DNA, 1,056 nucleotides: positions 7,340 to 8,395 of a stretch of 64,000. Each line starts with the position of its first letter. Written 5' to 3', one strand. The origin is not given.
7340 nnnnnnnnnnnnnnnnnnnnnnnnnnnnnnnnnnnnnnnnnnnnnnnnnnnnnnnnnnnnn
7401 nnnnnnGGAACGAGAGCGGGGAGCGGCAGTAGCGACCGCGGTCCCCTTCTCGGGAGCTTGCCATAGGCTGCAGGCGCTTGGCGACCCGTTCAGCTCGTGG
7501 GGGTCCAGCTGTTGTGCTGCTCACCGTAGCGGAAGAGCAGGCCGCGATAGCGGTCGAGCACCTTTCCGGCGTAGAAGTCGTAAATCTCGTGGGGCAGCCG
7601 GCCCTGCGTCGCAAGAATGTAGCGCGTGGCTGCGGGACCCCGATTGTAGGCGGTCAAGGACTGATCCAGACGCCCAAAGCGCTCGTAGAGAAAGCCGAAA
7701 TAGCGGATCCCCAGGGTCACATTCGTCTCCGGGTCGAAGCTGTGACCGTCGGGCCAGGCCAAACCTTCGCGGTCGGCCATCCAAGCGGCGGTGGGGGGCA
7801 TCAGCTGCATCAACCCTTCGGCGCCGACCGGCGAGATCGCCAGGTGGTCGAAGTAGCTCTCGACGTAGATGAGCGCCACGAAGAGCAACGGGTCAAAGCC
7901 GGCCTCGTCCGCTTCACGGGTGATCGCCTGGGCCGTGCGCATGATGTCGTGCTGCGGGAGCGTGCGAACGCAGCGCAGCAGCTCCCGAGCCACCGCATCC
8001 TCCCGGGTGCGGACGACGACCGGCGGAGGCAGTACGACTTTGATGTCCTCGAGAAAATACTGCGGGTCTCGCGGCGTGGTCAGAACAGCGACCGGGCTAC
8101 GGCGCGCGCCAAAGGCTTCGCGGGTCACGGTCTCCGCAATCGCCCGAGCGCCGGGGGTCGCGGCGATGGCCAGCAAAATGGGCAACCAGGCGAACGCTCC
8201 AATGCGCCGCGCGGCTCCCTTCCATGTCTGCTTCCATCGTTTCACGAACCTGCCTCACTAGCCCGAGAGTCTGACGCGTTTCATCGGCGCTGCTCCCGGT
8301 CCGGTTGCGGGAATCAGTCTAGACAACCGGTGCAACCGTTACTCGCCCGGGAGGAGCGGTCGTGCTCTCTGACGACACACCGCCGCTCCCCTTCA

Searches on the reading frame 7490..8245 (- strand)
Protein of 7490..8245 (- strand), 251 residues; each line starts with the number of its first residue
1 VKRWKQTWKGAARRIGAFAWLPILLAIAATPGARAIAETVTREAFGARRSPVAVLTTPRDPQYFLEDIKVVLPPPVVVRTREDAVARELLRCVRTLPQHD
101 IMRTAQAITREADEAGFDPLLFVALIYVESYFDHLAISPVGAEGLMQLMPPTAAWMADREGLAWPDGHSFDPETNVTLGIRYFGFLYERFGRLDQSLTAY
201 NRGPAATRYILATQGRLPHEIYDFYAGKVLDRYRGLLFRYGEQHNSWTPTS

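Call 7: search_protein_families(library=pfam, proteins=[window:7490-8245:-], max_evalue=1)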
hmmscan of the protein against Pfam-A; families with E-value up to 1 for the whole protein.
window:7490-8245:- (251 aa): 2 families
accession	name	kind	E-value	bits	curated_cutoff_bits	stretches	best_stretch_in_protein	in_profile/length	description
PF01464.25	SLT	-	1.5e-22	79.8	21.3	1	108-215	3-109/117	Transglycosylase SLT domain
PF12375.13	DUF3653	-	0.12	13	22.4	1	155-192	12-54/66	Phage protein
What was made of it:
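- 7490..8245 (-): SLT lytic transglycosylase with signal peptide, 83 bp upstream on the same strand; linked in this clade. Pfam SLT, E 1.5e-22 (call 7).
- On SLT lytic transglycosylase (upstream gene 7490-8245): Pfam SLT scores 79.8 bits against a cut-off of 21.3 (call 7).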
